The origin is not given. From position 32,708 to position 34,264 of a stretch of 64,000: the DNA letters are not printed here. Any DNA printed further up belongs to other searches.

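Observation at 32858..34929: Orphan single-subunit BCR/HAD-family protein with its own activase: candidate double-cubane-cluster (DCCP/DCCP-R-like) ATP-driven reductase inside the benzoyl-CoA cluster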

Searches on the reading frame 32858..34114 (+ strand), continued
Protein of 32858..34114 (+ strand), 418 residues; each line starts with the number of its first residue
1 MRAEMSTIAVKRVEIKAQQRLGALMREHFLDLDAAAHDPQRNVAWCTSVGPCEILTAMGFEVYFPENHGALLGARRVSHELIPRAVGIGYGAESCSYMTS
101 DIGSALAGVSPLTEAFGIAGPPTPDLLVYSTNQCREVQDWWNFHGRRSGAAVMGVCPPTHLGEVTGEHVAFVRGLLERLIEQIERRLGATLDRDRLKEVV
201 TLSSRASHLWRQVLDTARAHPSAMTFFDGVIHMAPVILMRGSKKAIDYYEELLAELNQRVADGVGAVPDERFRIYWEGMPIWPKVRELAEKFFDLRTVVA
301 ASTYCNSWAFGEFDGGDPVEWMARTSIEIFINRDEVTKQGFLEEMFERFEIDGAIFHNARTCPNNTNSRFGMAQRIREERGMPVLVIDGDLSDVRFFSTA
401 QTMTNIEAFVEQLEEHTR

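Call 54: search_protein_families(library=ncbifam, proteins=[L063:7098-8684:+, L063:8730-9938:+, L063:16603-17553:+, L070:13853-14905:+, L071:4101-5867:+, L078:12344-14257:+, L063:9953-11233:+, L063:17543-18328:+, L056:9800-11251:+, L078:9647-11167:+], max_evalue=1e-20)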
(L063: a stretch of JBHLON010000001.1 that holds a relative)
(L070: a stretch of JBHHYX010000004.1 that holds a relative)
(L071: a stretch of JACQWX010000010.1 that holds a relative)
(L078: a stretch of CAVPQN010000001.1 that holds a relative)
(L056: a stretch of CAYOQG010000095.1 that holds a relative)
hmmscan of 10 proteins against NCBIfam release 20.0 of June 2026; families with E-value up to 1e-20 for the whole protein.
L063:7098-8684:+ (529 aa): 88 families (the best 25 are shown)
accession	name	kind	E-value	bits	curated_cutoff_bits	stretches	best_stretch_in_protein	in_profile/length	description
NF004837.0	PRK06187.1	subfamily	6.8e-131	437.1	476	1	9-527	6-523/531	long-chain-fatty-acid--CoA ligase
NF006182.0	PRK08316.1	subfamily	6.9e-116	387.8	663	1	11-528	11-519/523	fatty acyl-CoA synthetase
NF052269.1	Staph_lig_FadD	equivalog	8.5e-100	334.4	650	1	16-524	5-491/499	long-chain-fatty-acid--CoA ligase FadD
NF009071.0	PRK12406.1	subfamily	2.3e-98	329.9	701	1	34-526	10-502/510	acyl-CoA synthetase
NF005857.1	PRK07786.1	exception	3.8e-97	325.9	733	1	17-526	15-512/513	fatty-acid--CoA ligase FadD5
NF005307.0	PRK06839.1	equivalog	4.4e-95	319.2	748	1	15-523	6-490/496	o-succinylbenzoate--CoA ligase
NF005676.0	PRK07470.1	equivalog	1.9e-89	300.7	774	1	10-526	19-529/544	acyl-CoA synthetase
NF004797.0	PRK06145.1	equivalog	4.4e-88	295.8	850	1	11-527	2-496/499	acyl-CoA synthetase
NF005863.0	PRK07798.1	subfamily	2.4e-87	293.7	543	1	11-521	4-526/540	acyl-CoA synthetase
NF002966.0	PRK03640.1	equivalog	6.9e-87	292.1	556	1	18-527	9-481/483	o-succinylbenzoate--CoA ligase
NF038341.1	ligase_FadD4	exception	8.8e-87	291.6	850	1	29-526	15-504/506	fatty-acid--CoA ligase FadD4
NF009233.0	PRK12583.1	subfamily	1.1e-85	288.2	832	1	11-525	18-549/558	fatty acid CoA ligase family protein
NF006181.0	PRK08314.1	subfamily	3e-81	273.4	705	1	14-525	27-553/563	long-chain-fatty-acid--CoA ligase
NF005702.0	PRK07514.1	subfamily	5.4e-81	272.5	558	1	25-528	17-502/506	malonyl-CoA synthase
NF005797.0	PRK07638.1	equivalog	5.3e-78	262.7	518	1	12-523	2-476/487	acyl-CoA synthetase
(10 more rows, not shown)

L063:8730-9938:+ (403 aa): 24 families
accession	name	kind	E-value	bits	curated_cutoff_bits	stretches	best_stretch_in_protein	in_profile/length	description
TIGR01930.1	AcCoA-C-Actrans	subfamily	5.7e-55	186.8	240.55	1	17-398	7-384/385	acetyl-CoA C-acyltransferase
NF004853.0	PRK06205.1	subfamily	3e-38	131.9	551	1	18-397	13-399/404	acetyl-CoA C-acetyltransferase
NF006552.0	PRK09051.1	subfamily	1.6e-36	126.4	565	1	21-398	18-392/395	beta-ketothiolase BktB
NF005033.0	PRK06445.1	equivalog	4.8e-36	124.7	511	1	24-399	26-393/395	acetyl-CoA C-acetyltransferase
NF006516.0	PRK08963.1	equivalog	1.1e-34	120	560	1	159-400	183-435/436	acetyl-CoA C-acyltransferase FadI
NF006086.0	PRK08235.1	equivalog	1.5e-33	116.5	526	1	17-400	12-392/393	acetyl-CoA C-acetyltransferase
NF042999.1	bketothiol_BktB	equivalog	6.3e-32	111.3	725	1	21-397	17-390/394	beta-ketothiolase BktB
NF005152.0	PRK06633.1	equivalog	8.1e-32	110.3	675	1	17-396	13-387/392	acetyl-CoA C-acetyltransferase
TIGR02430.1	pcaF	equivalog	1.3e-31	110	597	1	17-398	11-397/400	3-oxoadipyl-CoA thiolase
NF006551.0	PRK09050.1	subfamily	4.1e-30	105.2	605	1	15-398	10-398/401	3-oxoadipyl-CoA thiolase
NF005890.0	PRK07851.1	equivalog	5.6e-30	104.6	580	1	158-399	171-403/406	acetyl-CoA C-acetyltransferase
NF005889.0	PRK07850.1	equivalog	5.7e-30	104.6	515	1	17-399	12-385/387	steroid 3-ketoacyl-CoA thiolase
NF042967.1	AcCoAtase_PhaA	equivalog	5.7e-28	98.2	740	1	153-397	154-392/396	acetyl-CoA acetyltransferase PhaA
NF006510.0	PRK08947.1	equivalog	3.1e-27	95.5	519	1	23-388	19-374/387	acetyl-CoA C-acyltransferase FadA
NF004206.0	PRK05656.1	subfamily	3.6e-27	95.4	688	1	22-398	17-390/392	acetyl-CoA C-acetyltransferase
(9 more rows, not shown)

L063:16603-17553:+ (317 aa): 12 families
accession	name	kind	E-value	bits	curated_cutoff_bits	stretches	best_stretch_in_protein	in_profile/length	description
TIGR00745.1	apbA_panE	subfamily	2.1e-57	194.7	141.35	1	7-309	1-302/305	2-dehydropantoate 2-reductase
NF005088.0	PRK06522.1-2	subfamily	6.6e-46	156.8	371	1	7-306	2-299/308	2-dehydropantoate 2-reductase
NF005091.0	PRK06522.2-2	equivalog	3.1e-45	154.7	252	1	7-306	3-294/302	2-dehydropantoate 2-reductase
NF005089.0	PRK06522.1-4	subfamily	6.1e-39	134.3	223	1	116-306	126-315/326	2-dehydropantoate 2-reductase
NF005092.1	PRK06522.2-3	equivalog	9.8e-39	133.3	500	1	7-309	2-295/296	2-dehydropantoate 2-reductase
NF004887.0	PRK06249.1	equivalog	3.4e-33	115.2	360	1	3-298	3-300/316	putative 2-dehydropantoate 2-reductase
NF006083.0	PRK08229.1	equivalog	6.7e-31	107.5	371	1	7-242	4-232/341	2-dehydropantoate 2-reductase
NF009542.0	PRK12921.1-4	equivalog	2e-26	93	288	1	7-306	3-280/286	oxidoreductase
NF009543.0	PRK12921.1-5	equivalog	9.9e-26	90.6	339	1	7-307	2-301/305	oxidoreductase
NF005094.0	PRK06522.2-5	equivalog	3.8e-25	88.8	382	1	10-300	5-293/307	2-dehydropantoate 2-reductase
NF005087.0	PRK06522.1-1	equivalog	8e-24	84.3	351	1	8-309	3-289/296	2-dehydropantoate 2-reductase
NF009541.0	PRK12921.1-1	equivalog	1.4e-22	80.3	338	1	3-305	3-289/297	oxidoreductase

L070:13853-14905:+ (351 aa): 9 families
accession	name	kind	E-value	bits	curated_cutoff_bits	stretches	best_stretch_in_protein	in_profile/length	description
TIGR00745.1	apbA_panE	subfamily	4e-48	164.3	141.35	1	37-338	2-303/305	2-dehydropantoate 2-reductase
NF005092.1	PRK06522.2-3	equivalog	2.2e-34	118.9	500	1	36-337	2-295/296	2-dehydropantoate 2-reductase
NF005091.0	PRK06522.2-2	equivalog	5.6e-33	114.4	252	1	35-337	2-297/302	2-dehydropantoate 2-reductase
NF005088.0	PRK06522.1-2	subfamily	2.4e-32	112.3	371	1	36-338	2-303/308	2-dehydropantoate 2-reductase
NF005089.0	PRK06522.1-4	subfamily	5.8e-27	94.9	223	0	191-340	173-321/326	2-dehydropantoate 2-reductase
NF005093.0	PRK06522.2-4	equivalog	3.2e-26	92.4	308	1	35-339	4-299/304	2-dehydropantoate 2-reductase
NF004887.0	PRK06249.1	equivalog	4.4e-24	85.3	360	1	35-338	6-312/316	putative 2-dehydropantoate 2-reductase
NF005094.0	PRK06522.2-5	equivalog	8.2e-23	81.2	382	1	35-333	1-298/307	2-dehydropantoate 2-reductase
NF006083.0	PRK08229.1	equivalog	3.3e-22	78.9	371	0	37-267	5-229/341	2-dehydropantoate 2-reductase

L071:4101-5867:+ (589 aa): 53 families (the best 25 are shown)
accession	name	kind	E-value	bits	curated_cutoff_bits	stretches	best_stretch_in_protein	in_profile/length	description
NF038343.1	ligase_FadD11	exception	1.1e-72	245.3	950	2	312-567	326-583/585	fatty acid--CoA ligase FadD11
NF004837.0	PRK06187.1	subfamily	1.3e-72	244.8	476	1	49-465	34-455/531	long-chain-fatty-acid--CoA ligase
NF009232.0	PRK12582.1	subfamily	9.9e-67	225.6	777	1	39-569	71-617/624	acyl-CoA synthetase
NF005801.1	PRK07656.1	equivalog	9.9e-59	199.3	657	1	48-465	26-436/500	FadD3 family acyl-CoA ligase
NF004114.0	PRK05605.1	equivalog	7.5e-50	169.8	766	1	162-466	197-503/575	long-chain-fatty-acid--CoA ligase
NF005702.0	PRK07514.1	subfamily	3.6e-44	151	558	1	48-462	29-430/506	malonyl-CoA synthase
NF004511.1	PRK05852.1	equivalog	5.6e-44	150.6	650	1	49-463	27-435/505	FadD7 family fatty acid--CoA ligase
TIGR01923.1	menE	equivalog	2.5e-43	148.5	330.15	1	51-466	2-382/442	o-succinylbenzoate--CoA ligase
TIGR01733.1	AA-adenyl-dom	subfamily_domain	5.9e-42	143.9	317.4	1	56-463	7-409/409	amino acid adenylation domain-containing protein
NF009233.0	PRK12583.1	subfamily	7.7e-42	143.4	832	1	48-462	45-480/558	fatty acid CoA ligase family protein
NF006572.0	PRK09088.1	equivalog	4.2e-40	137.8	696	1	54-465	34-421/491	acyl-CoA synthetase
NF006182.0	PRK08316.1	subfamily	5.6e-40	137.3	663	1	48-463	36-448/523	fatty acyl-CoA synthetase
NF041592.1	carboxyl_red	equivalog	3.2e-39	134.3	1300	1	45-570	74-624/1160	carboxylic acid reductase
NF005714.0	PRK07529.1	subfamily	3.5e-38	131.4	632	1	47-466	62-509/640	acyl-CoA synthetase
NF053567.1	HBDA_AROS1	equivalog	5.5e-38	130.6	1000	1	56-466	47-450/523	3-hydroxybenzoate--CoA ligase HbdA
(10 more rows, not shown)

L078:12344-14257:+ (638 aa): 5 families
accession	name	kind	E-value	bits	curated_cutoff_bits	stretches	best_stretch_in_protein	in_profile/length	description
TIGR03710.1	OAFO_sf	subfamily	7.3e-184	612.5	482.75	1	35-629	2-560/561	2-oxoacid:acceptor oxidoreductase subunit alpha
NF006412.0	PRK08659.1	equivalog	6.9e-71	239.4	411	1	260-631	6-374/378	2-oxoacid:acceptor oxidoreductase subunit alpha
NF041170.1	Oxoac_fdxalpha_Archa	equivalog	5.7e-67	226.5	800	1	174-632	156-621/636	2-oxoacid:ferredoxin oxidoreductase subunit alpha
NF007206.0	PRK09627.1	equivalog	4.3e-54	183.9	579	1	274-629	14-371/375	2-oxoglutarate synthase subunit alpha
NF005507.0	PRK07119.1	subfamily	1.6e-41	142.3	399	1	261-632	6-347/352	3-methyl-2-oxobutanoate dehydrogenase subunit VorB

L063:9953-11233:+ (427 aa): 3 families
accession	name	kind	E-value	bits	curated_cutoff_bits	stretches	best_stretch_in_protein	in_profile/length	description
NF052455.1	HyiscapDhHadB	equivalog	5.4e-68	229.5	750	1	22-425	1-397/398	(R)-2-hydroxyisocaproyl-CoA dehydratase subunit alpha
TIGR02260.1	benz_CoA_red_B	equivalog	1.9e-45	155.3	486.55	1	29-419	11-410/413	benzoyl-CoA reductase subunit B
TIGR03191.1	benz_CoA_bzdO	equivalog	5.6e-23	81.8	448.6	0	27-300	10-279/430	benzoyl-CoA reductase, bzd-type, subunit O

L063:17543-18328:+ (262 aa): 5 families
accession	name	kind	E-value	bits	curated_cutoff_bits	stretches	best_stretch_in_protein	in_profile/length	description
TIGR00241.1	CoA_E_activ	domain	4.9e-67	226.1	125.4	1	9-254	3-247/248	acyl-CoA dehydratase activase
TIGR02259.1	benz_CoA_red_A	equivalog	2e-43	148.8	578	1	45-255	212-431/432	benzoyl-CoA reductase subunit A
TIGR03192.1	benz_CoA_bzdQ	equivalog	2.8e-37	128.7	380.2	1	9-256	35-286/293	benzoyl-CoA reductase, bzd-type, subunit Q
TIGR03286.1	methan_mark_15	hypoth_equivalog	1.1e-35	123.4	455.75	1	8-256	146-401/404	methanogenesis marker 15 protein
TIGR02261.1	benz_CoA_red_D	equivalog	1.9e-32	112.5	312.85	1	9-255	4-261/262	benzoyl-CoA reductase subunit D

L056:9800-11251:+ (484 aa): 3 families
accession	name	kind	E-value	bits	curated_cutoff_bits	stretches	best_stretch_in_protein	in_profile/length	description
NF052455.1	HyiscapDhHadB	equivalog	1.2e-58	198.7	750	1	75-476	1-395/398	(R)-2-hydroxyisocaproyl-CoA dehydratase subunit alpha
TIGR02260.1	benz_CoA_red_B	equivalog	1.8e-44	152.1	486.55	1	81-472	10-410/413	benzoyl-CoA reductase subunit B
TIGR03191.1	benz_CoA_bzdO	equivalog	1e-22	81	448.6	0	104-350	37-276/430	benzoyl-CoA reductase, bzd-type, subunit O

L078:9647-11167:+ (507 aa): 2 families
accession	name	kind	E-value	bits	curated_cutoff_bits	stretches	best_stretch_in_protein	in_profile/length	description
NF052455.1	HyiscapDhHadB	equivalog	2e-58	197.9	750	1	116-506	8-393/398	(R)-2-hydroxyisocaproyl-CoA dehydratase subunit alpha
TIGR02260.1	benz_CoA_red_B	equivalog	6.1e-40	137.2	486.55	1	150-504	45-410/413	benzoyl-CoA reductase subunit B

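Call 59: search_protein_families(library=ncbifam, proteins=[L002:19252-20451:+, L048:18082-19257:+, L048:19218-20573:+, L003:15453-16619:+, L071:15673-16797:+], max_evalue=1e-20)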
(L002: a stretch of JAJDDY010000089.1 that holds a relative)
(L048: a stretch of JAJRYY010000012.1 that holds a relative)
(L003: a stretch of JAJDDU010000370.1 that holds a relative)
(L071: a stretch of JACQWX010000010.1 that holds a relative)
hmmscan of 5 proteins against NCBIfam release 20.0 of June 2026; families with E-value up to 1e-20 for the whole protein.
L002:19252-20451:+ (400 aa): 4 families
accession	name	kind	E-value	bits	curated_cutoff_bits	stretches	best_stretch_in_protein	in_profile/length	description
TIGR02263.1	benz_CoA_red_C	equivalog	1.6e-78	264.4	421.15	1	28-395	3-378/380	benzoyl-CoA reductase subunit C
NF052456.1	HyiscapDhHadC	equivalog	6.4e-51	173.4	700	1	27-396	2-371/372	(R)-2-hydroxyisocaproyl-CoA dehydratase subunit beta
NF040772.1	double_cubane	equivalog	2.9e-33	115.4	350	1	42-397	9-372/372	double-cubane-cluster-containing anaerobic reductase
TIGR03190.1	benz_CoA_bzdN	equivalog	5.1e-29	101.2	453.8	1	48-397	21-371/377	benzoyl-CoA reductase, bzd-type, subunit N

L048:18082-19257:+ (392 aa): 4 families
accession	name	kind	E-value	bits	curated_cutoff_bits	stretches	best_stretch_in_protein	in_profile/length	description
TIGR02263.1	benz_CoA_red_C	equivalog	5.5e-74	249.4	421.15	1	20-387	3-378/380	benzoyl-CoA reductase subunit C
NF052456.1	HyiscapDhHadC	equivalog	2.2e-52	178.2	700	1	19-388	2-371/372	(R)-2-hydroxyisocaproyl-CoA dehydratase subunit beta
NF040772.1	double_cubane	equivalog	3.7e-35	121.7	350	1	36-389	11-372/372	double-cubane-cluster-containing anaerobic reductase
TIGR03190.1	benz_CoA_bzdN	equivalog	4.8e-26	91.4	453.8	1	38-389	19-371/377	benzoyl-CoA reductase, bzd-type, subunit N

L048:19218-20573:+ (452 aa): 3 families
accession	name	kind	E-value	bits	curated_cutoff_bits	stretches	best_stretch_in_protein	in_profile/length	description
TIGR02260.1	benz_CoA_red_B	equivalog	1.7e-65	221.4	486.55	1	45-440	17-411/413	benzoyl-CoA reductase subunit B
NF052455.1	HyiscapDhHadB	equivalog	2.1e-46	158.3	750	1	69-444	37-396/398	(R)-2-hydroxyisocaproyl-CoA dehydratase subunit alpha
TIGR03191.1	benz_CoA_bzdO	equivalog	4.6e-26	92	448.6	0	92-328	67-293/430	benzoyl-CoA reductase, bzd-type, subunit O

L003:15453-16619:+ (389 aa): 4 families
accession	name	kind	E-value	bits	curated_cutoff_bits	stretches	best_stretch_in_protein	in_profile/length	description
TIGR02263.1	benz_CoA_red_C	equivalog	1.7e-85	287.3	421.15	1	10-386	3-380/380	benzoyl-CoA reductase subunit C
NF052456.1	HyiscapDhHadC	equivalog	5.8e-59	199.9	700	1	23-385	15-371/372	(R)-2-hydroxyisocaproyl-CoA dehydratase subunit beta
NF040772.1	double_cubane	equivalog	1.2e-35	123.3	350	1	36-385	19-371/372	double-cubane-cluster-containing anaerobic reductase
TIGR03190.1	benz_CoA_bzdN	equivalog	9.8e-28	97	453.8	1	43-385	33-370/377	benzoyl-CoA reductase, bzd-type, subunit N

L071:15673-16797:+ (374 aa): 4 families
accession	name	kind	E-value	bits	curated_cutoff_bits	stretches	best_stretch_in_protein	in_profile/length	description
TIGR03190.1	benz_CoA_bzdN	equivalog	1.2e-144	481.8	453.8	1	4-374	6-377/377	benzoyl-CoA reductase, bzd-type, subunit N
NF040772.1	double_cubane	equivalog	2.1e-57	194.8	350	1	7-368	3-372/372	double-cubane-cluster-containing anaerobic reductase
NF052456.1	HyiscapDhHadC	equivalog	1.6e-52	178.7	700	1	4-368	7-372/372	(R)-2-hydroxyisocaproyl-CoA dehydratase subunit beta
TIGR02263.1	benz_CoA_red_C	equivalog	3e-44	151.5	421.15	1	15-348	19-359/380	benzoyl-CoA reductase subunit C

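Call 64: search_protein_families(library=pfam, proteins=[L054:2909-4228:-, L054:5597-6889:-, L054:19279-21213:+, L063:18329-19711:-, L063:19715-21223:-, L078:16722-18725:-, L070:17016-18992:+, L070:15558-16244:+, L071:12046-14142:+, L052:2891-4141:+], max_evalue=0.00001)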
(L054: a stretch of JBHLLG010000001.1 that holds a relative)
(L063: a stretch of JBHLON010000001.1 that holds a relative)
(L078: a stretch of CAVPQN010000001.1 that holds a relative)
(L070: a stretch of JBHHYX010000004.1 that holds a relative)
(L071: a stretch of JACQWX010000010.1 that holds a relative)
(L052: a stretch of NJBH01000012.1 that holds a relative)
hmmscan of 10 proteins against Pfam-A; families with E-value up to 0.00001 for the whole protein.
L054:2909-4228:- (440 aa): 1 family
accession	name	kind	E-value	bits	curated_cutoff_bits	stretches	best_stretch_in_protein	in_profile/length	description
PF02073.20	Peptidase_M29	-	1.9e-146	488.5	27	1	24-436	1-406/406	Thermophilic metalloprotease (M29)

L054:5597-6889:- (431 aa): 0 families

L054:19279-21213:+ (645 aa): 0 families

L063:18329-19711:- (461 aa): 3 families
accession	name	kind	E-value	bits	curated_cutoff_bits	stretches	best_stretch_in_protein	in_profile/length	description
PF13607.11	Succ_CoA_lig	-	3e-43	147.3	27.4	1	152-289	1-138/138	Succinyl-CoA ligase like flavodoxin domain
PF13380.12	CoA_binding_2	-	1.1e-21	77.9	22.8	1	10-136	1-114/116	CoA binding domain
PF02629.25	CoA_binding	-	5.1e-14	53.2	22.3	1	9-101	3-97/97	CoA binding domain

L063:19715-21223:- (503 aa): 6 families
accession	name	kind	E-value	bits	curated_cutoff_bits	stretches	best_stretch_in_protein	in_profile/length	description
PF02775.26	TPP_enzyme_C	-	2.9e-19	69.8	21.9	1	277-418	1-146/151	Thiamine pyrophosphate enzyme, C-terminal TPP binding domain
PF00037.32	Fer4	-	2.1e-09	37.2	21.1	1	477-498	2-23/24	4Fe-4S binding domain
PF13237.11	Fer4_10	-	4.9e-07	30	25.5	1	445-494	2-53/53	4Fe-4S dicluster domain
PF14697.11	Fer4_21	-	5.2e-07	30.1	35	1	446-500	2-59/59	4Fe-4S dicluster domain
PF12837.12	Fer4_6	-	3e-06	27.3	25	0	476-498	2-24/24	4Fe-4S binding domain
PF12797.12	Fer4_2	-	6.8e-06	26.2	24.5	0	478-494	5-21/22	4Fe-4S binding domain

L078:16722-18725:- (668 aa): 5 families
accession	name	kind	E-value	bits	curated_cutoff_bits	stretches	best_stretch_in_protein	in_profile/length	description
PF00005.33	ABC_tran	-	2.8e-46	158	25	2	363-494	1-137/137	ABC transporter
PF12848.13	ABC_tran_Xtn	-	7.3e-27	93.7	25.9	1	255-328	4-77/85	ABC transporter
PF13304.12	AAA_21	-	8e-19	69.2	27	0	450-525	222-303/304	AAA domain, putative AbiEii toxin, Type IV TA system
PF02463.25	SMC_N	-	4.3e-11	43.1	40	0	465-527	136-204/220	RecF/RecN/SMC N terminal domain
PF16326.10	ABC_tran_CTD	-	1.6e-08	35.1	32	1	598-660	8-69/69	ABC transporter C-terminal domain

L070:17016-18992:+ (659 aa): 3 families
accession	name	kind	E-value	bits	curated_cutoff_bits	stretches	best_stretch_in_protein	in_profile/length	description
PF01011.28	PQQ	-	6.8e-159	530.8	26.7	2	66-508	1-455/595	Glucose/ethanol/alcohol dehydrogenase, beta-propeller domain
PF13360.13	PQQ_2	-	4.6e-14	53.1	27.6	0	109-186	68-141/233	Outer membrane protein assembly factor BamB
PF13442.11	Cytochrome_CBB3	-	3e-09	37.5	27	1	515-583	5-68/68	Cytochrome C oxidase, cbb3-type, subunit III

L070:15558-16244:+ (229 aa): 0 families

L071:12046-14142:+ (698 aa): 5 families
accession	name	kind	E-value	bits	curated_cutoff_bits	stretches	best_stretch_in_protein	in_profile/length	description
PF13549.11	ATP-grasp_5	-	1.4e-59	201.6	27.6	1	488-697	6-220/221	ATP-grasp domain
PF13607.11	Succ_CoA_lig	-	1.2e-39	135.7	27.4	1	151-288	1-138/138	Succinyl-CoA ligase like flavodoxin domain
PF13380.12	CoA_binding_2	-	4.8e-24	85.5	22.8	1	7-132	1-114/116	CoA binding domain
PF02629.25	CoA_binding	-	8.2e-09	36.6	22.3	1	5-95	2-95/97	CoA binding domain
PF19045.5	Ligase_CoA_2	-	2.9e-07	31.1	23.7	1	299-449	1-156/162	Ligase-CoA domain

L052:2891-4141:+ (417 aa): 4 families
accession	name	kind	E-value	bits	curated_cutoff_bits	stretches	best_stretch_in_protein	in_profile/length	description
PF16897.10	MMR_HSR1_Xtn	-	5.3e-21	75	35.2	1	231-340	1-106/106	C-terminal region of MMR_HSR1 domain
PF01926.29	MMR_HSR1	-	9.3e-20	71.3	21.9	1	105-203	1-92/113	50S ribosome-binding GTPase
PF02421.24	FeoB_N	-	3.1e-10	40.2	27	1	105-162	2-57/156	Ferrous iron transport protein B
PF02824.27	TGS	-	1.7e-09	38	22.2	1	341-413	1-58/60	TGS domain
